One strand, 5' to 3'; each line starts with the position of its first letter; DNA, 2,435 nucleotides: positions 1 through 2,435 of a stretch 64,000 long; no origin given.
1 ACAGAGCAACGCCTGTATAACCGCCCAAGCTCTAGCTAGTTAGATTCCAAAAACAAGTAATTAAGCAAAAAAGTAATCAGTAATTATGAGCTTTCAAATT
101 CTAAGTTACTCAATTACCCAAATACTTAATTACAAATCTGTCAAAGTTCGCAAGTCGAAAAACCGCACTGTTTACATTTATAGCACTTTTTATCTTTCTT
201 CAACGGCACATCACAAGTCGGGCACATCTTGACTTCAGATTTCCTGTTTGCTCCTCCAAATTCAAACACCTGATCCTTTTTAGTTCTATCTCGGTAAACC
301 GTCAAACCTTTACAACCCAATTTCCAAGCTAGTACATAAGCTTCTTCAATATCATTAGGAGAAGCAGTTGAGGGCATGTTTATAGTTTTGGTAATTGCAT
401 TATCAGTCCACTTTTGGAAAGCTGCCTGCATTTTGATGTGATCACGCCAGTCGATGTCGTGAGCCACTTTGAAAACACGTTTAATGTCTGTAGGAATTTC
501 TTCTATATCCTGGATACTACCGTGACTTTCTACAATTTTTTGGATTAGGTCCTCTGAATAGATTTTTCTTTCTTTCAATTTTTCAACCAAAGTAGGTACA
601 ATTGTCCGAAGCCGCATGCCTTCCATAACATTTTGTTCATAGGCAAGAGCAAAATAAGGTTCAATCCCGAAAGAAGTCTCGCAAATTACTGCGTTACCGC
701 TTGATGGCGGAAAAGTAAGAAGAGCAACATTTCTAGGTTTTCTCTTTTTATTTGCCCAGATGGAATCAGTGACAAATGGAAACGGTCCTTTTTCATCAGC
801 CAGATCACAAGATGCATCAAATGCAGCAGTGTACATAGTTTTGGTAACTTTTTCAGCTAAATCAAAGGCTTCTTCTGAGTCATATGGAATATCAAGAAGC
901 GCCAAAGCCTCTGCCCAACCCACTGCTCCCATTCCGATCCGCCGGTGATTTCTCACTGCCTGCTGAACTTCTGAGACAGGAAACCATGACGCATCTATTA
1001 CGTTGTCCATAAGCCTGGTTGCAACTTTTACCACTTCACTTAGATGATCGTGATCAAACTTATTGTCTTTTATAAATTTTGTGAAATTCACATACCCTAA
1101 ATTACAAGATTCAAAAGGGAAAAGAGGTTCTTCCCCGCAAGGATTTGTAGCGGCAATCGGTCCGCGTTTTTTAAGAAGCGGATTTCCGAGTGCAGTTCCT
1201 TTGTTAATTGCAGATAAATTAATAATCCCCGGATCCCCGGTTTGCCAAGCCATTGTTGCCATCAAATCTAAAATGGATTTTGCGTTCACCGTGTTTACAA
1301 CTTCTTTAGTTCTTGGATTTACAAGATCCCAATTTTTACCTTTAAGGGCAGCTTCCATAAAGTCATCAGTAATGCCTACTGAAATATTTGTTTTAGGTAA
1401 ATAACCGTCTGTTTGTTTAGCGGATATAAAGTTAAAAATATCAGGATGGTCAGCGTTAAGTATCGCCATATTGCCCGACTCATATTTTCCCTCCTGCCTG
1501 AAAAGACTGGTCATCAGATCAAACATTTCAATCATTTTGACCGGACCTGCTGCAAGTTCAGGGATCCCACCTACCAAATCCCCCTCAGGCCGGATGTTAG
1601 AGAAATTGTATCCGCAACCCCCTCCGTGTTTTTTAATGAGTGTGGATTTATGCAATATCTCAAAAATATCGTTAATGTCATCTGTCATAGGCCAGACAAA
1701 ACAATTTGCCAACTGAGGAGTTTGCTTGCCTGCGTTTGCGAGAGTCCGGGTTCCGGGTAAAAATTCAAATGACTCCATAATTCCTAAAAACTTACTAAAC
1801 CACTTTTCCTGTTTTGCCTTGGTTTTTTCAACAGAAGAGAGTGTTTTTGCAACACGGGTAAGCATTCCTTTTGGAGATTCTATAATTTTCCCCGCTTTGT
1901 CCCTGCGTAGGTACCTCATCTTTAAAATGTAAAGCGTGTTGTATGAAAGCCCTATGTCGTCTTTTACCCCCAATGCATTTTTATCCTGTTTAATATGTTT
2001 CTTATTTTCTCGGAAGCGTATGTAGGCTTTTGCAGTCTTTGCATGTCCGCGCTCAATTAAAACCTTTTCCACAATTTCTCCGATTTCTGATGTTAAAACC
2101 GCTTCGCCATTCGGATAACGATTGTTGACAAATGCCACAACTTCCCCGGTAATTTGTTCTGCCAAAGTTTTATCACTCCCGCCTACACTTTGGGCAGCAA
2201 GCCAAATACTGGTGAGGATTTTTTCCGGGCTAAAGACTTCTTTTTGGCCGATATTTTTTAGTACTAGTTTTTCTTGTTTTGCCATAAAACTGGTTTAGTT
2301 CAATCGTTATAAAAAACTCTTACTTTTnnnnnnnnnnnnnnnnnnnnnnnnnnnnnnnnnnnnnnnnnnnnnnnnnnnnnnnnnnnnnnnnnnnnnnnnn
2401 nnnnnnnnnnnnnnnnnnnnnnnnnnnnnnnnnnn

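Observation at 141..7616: nrdR followed by three tandem, divergent class II RNR paralogs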

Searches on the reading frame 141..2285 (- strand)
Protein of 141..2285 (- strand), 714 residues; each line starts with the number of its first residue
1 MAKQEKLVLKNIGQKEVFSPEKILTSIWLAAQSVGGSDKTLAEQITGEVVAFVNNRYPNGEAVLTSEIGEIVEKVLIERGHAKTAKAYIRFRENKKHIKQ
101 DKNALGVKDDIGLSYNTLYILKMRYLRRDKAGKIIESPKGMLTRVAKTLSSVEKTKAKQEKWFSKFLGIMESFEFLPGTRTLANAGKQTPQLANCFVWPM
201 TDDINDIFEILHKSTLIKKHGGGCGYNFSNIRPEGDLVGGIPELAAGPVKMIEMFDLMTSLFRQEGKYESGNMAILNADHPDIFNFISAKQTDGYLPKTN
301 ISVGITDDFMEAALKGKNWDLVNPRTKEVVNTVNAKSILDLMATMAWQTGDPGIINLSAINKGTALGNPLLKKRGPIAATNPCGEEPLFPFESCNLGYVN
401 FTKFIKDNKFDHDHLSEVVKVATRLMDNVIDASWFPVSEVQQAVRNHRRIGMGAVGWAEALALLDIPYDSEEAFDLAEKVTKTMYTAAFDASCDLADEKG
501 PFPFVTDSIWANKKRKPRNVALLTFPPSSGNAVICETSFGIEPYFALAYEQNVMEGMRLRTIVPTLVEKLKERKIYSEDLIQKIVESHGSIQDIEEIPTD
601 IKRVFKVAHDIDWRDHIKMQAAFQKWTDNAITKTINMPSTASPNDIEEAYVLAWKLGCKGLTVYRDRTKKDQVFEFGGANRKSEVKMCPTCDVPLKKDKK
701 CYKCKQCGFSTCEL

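Call 3: search_protein_families(library=pfam, proteins=[window:141-2285:-], max_evalue=0.01)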
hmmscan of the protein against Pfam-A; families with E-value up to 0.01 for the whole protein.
window:141-2285:- (714 aa): 3 families
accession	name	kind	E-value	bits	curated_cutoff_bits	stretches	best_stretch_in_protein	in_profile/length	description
PF02867.20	Ribonuc_red_lgC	-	3.2e-120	402.7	23.9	1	194-664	2-523/523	Ribonucleotide reductase, barrel domain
PF00317.26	Ribonuc_red_lgN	-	1.7e-18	66.9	28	1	113-188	3-75/77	Ribonucleotide reductase, all-alpha domain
PF03477.21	ATP-cone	-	6.6e-15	55.9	25.8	1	7-96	2-87/88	ATP cone domain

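Call 4: search_protein_families(library=ncbifam, proteins=[window:141-2285:-], max_evalue=0.01)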
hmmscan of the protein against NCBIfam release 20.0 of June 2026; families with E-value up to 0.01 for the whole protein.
window:141-2285:- (714 aa): 24 families
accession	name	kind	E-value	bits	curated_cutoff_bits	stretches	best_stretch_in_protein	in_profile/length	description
NF005010.0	PRK06406.1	subfamily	4.2e-197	656.9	1125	2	151-686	208-737/771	vitamin B12-dependent ribonucleotide reductase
NF006417.0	PRK08665.1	equivalog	4.1e-196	653.6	961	1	109-684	8-583/759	vitamin B12-dependent ribonucleotide reductase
TIGR02504.1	NrdJ_Z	equivalog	1.4e-175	585.4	399.95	1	120-673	4-605/606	adenosylcobalamin-dependent ribonucleoside-diphosphate reductase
NF006207.0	PRK08332.1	equivalog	3.3e-132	442.3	2400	5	513-689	1402-1576/1684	vitamin B12-dependent ribonucleotide reductase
TIGR02506.1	NrdE_NrdA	equivalog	2.1e-95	320.5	341.05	3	330-511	246-428/616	ribonucleoside-diphosphate reductase subunit alpha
NF005122.0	PRK06556.1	equivalog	1.8e-84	284.2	859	3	299-503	288-488/960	vitamin B12-dependent ribonucleotide reductase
NF005544.0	PRK07207.1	equivalog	1.1e-78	265.1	965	4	329-512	539-722/965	ribonucleoside-diphosphate reductase subunit alpha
NF005401.0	PRK06948.1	subfamily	2.5e-74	251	906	1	137-682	32-598/604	ribonucleotide reductase-like protein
NF005991.0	PRK08115.1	equivalog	1e-70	238.8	854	3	329-508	429-606/858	vitamin B12-dependent ribonucleotide reductase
NF005101.0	PRK06539.1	equivalog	2.2e-68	231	988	3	103-336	138-372/822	ribonucleoside-diphosphate reductase subunit alpha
NF006577.0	PRK09102.1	equivalog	1.7e-66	224.8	620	1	114-684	26-585/604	ribonucleoside-diphosphate reductase subunit alpha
NF009029.0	PRK12365.1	equivalog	1.6e-61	208.5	1350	4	332-511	625-803/1046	ribonucleoside-diphosphate reductase subunit alpha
NF005736.0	PRK07562.1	equivalog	2.5e-53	181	1737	3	299-504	397-599/1222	vitamin B12-dependent ribonucleotide reductase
NF009028.0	PRK12364.1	equivalog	8.4e-53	179.5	1377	3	391-512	568-686/842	ribonucleoside-diphosphate reductase subunit alpha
NF006279.0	PRK08447.1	equivalog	1.4e-51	175.8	1082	2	98-327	122-352/789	ribonucleoside-diphosphate reductase subunit alpha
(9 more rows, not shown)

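Call 23: find_homologous_proteins(query=window:141-2285:-, max_evalue=1e-30)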
Query window:141-2285:- (714 aa): 6031 proteins with E <= 1e-30 among 8000 candidates; the best 120 are listed.
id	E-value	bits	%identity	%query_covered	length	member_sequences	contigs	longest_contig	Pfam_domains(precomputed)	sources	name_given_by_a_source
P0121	0.0e+0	1648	100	100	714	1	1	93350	PF02867.21,PF00317.27,PF03477.22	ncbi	-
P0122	0.0e+0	1346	80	99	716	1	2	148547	PF02867.21,PF00317.27,PF03477.22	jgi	jgi:ribonucleoside-diphosphate reductase alpha chain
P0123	0.0e+0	1310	77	100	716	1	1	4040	PF02867.21,PF00317.27,PF03477.22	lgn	-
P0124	0.0e+0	1305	78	99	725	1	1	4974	PF02867.21,PF00317.27,PF03477.22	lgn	-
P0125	0.0e+0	1305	78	99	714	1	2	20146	PF02867.21,PF00317.27,PF03477.22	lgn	-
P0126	0.0e+0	1302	77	99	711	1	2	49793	PF02867.21,PF00317.27,PF03477.22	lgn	-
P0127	0.0e+0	1296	76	100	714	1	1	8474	PF02867.21,PF00317.27,PF03477.22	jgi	jgi:ribonucleoside-diphosphate reductase alpha chain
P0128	0.0e+0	1294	76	99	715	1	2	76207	PF02867.21,PF00317.27,PF03477.22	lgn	-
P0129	0.0e+0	1290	77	100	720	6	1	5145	PF02867.21,PF00317.27,PF03477.22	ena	-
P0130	0.0e+0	1289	77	100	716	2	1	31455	PF02867.21,PF00317.27,PF03477.22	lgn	-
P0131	0.0e+0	1289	76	99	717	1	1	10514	PF02867.21,PF00317.27,PF03477.22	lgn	-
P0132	0.0e+0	1287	78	99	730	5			PF02867.21,PF00317.27,PF03477.22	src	-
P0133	0.0e+0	1286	78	99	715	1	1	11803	PF02867.21,PF00317.27,PF03477.22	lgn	-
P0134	0.0e+0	1284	77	99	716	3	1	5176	PF02867.21,PF00317.27,PF03477.22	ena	-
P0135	0.0e+0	1283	77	99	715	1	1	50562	PF02867.21,PF00317.27,PF03477.22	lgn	-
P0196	0.0e+0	1218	73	100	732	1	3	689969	PF02867.21,PF00317.27,PF03477.22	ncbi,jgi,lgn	jgi:ribonucleoside-diphosphate reductase alpha chain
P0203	0.0e+0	1214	73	99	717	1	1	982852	PF02867.21,PF00317.27,PF03477.22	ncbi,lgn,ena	-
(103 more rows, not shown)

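Call 34: search_solved_structures(query=window:141-2285:-, max_evalue=1e-40, show_alignments=1)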
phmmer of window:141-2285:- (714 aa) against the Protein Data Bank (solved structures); distinct sequences matched with E-value up to 1e-40: 11.
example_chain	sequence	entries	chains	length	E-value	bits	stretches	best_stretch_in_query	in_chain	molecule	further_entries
1xjk_A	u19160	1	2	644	2.5e-95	323.6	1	191-508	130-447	ribonucleotide reductase, B12-dependent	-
1xje_A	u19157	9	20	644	2.6e-95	323.6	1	191-508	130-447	ribonucleotide reductase, B12-dependent | Ribonucleoside-diphosphate reductase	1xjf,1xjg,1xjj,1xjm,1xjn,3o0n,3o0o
5im3_A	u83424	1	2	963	4e-62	213.9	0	332-511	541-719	Ribonucleoside-diphosphate reductase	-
2wgh_A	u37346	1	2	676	2.5e-52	181.5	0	110-503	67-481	RIBONUCLEOSIDE-DIPHOSPHATE REDUCTASE LARGE SUBUNIT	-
3hnc_A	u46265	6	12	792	3.6e-52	181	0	110-503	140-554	Ribonucleoside-diphosphate reductase large subunit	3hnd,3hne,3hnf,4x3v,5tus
5d1y_A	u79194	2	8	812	4e-52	180.8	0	110-503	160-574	Ribonucleoside-diphosphate reductase large subunit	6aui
6l3r_A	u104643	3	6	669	4e-52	180.8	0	110-503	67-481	Ribonucleoside-diphosphate reductase large subunit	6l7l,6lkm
1zyz_A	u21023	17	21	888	3.5e-45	157.9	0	335-503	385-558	Ribonucleoside-diphosphate reductase large chain 1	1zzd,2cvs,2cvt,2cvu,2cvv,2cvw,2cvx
3s8a_A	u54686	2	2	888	4.6e-45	157.5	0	342-503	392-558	Ribonucleoside-diphosphate reductase large chain 1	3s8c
3tb9_A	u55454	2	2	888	2.1e-44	155.3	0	103-503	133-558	Ribonucleoside-diphosphate reductase large chain 1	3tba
7agj_A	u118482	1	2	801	5.4e-43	150.6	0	103-325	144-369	Ribonucleoside-diphosphate reductase subunit alpha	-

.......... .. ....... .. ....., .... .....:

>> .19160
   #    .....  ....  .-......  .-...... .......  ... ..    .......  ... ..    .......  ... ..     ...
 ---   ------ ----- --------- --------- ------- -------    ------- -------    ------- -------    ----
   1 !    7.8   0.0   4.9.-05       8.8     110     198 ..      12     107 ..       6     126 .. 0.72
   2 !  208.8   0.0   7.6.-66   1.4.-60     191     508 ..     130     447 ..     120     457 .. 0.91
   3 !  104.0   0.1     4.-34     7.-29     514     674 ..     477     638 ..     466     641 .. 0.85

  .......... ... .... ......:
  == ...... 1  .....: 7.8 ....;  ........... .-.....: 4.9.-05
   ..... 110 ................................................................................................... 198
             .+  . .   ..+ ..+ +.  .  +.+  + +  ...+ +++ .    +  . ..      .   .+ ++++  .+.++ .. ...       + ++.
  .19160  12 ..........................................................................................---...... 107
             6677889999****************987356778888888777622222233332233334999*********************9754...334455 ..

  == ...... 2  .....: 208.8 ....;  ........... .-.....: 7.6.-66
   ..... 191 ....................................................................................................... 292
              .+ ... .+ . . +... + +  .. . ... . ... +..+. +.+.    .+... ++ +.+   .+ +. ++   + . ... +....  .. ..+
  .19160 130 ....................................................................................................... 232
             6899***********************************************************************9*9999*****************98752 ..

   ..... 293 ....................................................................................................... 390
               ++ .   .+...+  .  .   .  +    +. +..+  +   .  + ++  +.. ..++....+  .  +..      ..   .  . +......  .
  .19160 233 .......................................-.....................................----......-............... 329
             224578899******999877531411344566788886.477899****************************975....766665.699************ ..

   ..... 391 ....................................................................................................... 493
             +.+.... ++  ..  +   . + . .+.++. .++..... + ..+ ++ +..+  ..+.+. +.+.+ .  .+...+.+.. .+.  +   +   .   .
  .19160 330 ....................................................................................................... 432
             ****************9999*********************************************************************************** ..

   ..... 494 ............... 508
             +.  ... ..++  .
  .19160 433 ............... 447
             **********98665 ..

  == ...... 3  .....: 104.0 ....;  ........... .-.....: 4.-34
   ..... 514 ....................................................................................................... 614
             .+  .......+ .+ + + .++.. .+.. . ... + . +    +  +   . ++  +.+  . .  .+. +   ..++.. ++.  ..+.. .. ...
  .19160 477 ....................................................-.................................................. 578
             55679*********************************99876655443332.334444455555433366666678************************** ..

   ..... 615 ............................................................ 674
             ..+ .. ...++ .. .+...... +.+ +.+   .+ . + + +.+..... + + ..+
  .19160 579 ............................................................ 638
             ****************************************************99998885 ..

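Call 51: search_dna_similar(query=window:141-2285:-, collection=phages, mode=protein, max_rows=6)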
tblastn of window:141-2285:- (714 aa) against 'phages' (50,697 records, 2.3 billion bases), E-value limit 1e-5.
Records with a match: 3998; places in all: 4007; records where one place covers at least 80% of the query: 115.
Best place of each record, by identity: <60% 3998.
By first word of the organism name: Mycobacterium 706; Escherichia 544; Staphylococcus 343; Bacillus 333; Synechococcus 269; Pseudomonas 201; Streptomyces 178; Rheinheimera 115; Vibrio 100; Shigella 79; and 114 more.
By host as written in the record: Mycobacterium smegmatis mc2 155 521; - 379; Escherichia coli 235; Rheinheimera sp. BAL341 115; Staphylococcus aureus 109; Mycobacterium smegmatis mc#155 96; Synechococcus 90; Pseudomonas aeruginosa 60; and 760 more.
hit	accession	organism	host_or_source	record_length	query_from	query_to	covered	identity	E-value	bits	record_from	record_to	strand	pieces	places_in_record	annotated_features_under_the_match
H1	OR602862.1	Moorella phage MTATph1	Moorella thermoacetica DSM 103132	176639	136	695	78%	37.5%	1e-51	397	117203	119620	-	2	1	ribonucleoside-diphosphate reductase large subunit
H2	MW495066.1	Microcystis phage MaAM05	Microcystis sp. SG03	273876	116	691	81%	34.3%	3e-109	370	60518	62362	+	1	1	nrdZ: vitamin B12-dependent ribonucleoside-diphosphate reductase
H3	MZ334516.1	Halorubrum virus HRTV-15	Halorubrum sp.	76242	98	674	80%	32.6%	3e-43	338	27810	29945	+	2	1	class II ribonucleotide reductase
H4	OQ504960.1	Pseudomonas phage ZQG1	Stutzerimonas stutzeri NCTC10475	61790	40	694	92%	28.2%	1e-64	239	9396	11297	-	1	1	ribonucleotide reductase of class II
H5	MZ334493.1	Halorubrum phage HRTV-17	Halorubrum sp.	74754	98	674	80%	32.5%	8e-41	330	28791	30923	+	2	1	class II ribonucleotide reductase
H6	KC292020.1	Halorubrum tailed phage 8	Halorubrum sp. B2-2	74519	98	674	80%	32.5%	4e-40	328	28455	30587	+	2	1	38: ribonucleotide reductase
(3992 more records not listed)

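Call 57: find_related_loci(query=window:141-2285:-, collection=viral_contigs, flank=6000)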
Query window:141-2285:- (714 aa) in viral_contigs; peptide patterns used: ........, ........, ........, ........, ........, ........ (x = any residue, [..] = any of these).
2 stretches matched a pattern, but none encodes a relative of the query by tblastn (E <= 1e-3).

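Call 70: find_encoding_contigs(protein=P0121, flank=9000, max_places=1)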
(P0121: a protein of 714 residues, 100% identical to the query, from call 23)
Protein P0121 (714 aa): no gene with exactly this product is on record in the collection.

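Call 81: search_protein_representatives(protein=window:141-2285:-)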
Query: 714 residues. Proteins with E-value up to 0.001 (for the whole library): 21294; up to 1e-10: 13825; up to 1e-30: 6507. The best 150 are listed.
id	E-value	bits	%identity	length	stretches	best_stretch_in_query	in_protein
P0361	0.0e+00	1107.6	66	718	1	5-714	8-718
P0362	1.0e-271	919.8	77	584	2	408-714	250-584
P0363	1.5e-247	840.0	38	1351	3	113-683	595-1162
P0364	9.4e-239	810.9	39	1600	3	116-674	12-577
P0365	1.1e-166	572.8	44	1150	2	267-678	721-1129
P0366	1.8e-166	572.0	42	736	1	6-712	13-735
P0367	8.8e-165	566.4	43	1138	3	379-679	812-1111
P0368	4.0e-164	564.2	44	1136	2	224-676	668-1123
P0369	8.7e-163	559.8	41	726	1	8-675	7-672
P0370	1.7e-161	555.6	44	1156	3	8-383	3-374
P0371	2.0e-161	555.3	42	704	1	18-678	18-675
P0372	1.4e-160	552.5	41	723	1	9-681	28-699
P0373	1.5e-158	545.9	42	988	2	224-680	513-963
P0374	2.0e-158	545.4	44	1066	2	237-674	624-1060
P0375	3.1e-156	538.2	43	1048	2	10-384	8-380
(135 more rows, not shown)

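Call 86: find_encoding_contigs(protein=P0203, flank=8000, max_places=1)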
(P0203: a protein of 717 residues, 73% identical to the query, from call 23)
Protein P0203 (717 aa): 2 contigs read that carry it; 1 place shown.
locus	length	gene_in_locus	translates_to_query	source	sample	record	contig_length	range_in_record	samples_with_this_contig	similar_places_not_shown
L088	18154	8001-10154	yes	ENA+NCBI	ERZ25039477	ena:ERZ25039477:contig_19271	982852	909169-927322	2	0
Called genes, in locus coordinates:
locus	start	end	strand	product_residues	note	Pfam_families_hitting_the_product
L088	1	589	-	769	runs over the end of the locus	PF00912:Transgly, PF00905:Transpeptidase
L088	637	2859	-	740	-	PF00912:Transgly, PF00905:Transpeptidase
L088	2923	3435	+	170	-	-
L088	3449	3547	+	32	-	-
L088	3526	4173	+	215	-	PF02517:Rce1-like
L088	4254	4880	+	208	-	PF18915:DUF5667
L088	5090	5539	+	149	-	PF22811:Zn_ribbon_NrdR, PF03477:ATP-cone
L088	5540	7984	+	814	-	PF00317:Ribonuc_red_lgN, PF02867:Ribonuc_red_lgC, PF12637:TSCPD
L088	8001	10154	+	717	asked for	PF03477:ATP-cone, PF00317:Ribonuc_red_lgN, PF02867:Ribonuc_red_lgC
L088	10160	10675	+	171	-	PF01923:Cob_adeno_trans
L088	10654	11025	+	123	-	-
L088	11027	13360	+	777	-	PF01935:DUF87 (faint), PF26449:DUF8128, PF10412:TrwB_AAD_bind (faint)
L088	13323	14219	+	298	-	PF03721:UDPG_MGDP_dh_N, PF00984:UDPG_MGDP_dh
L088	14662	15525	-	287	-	PF13495:Phage_int_SAM_4, PF02899:Phage_int_SAM_1, PF00589:Phage_integrase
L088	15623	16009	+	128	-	PF04977:DivIC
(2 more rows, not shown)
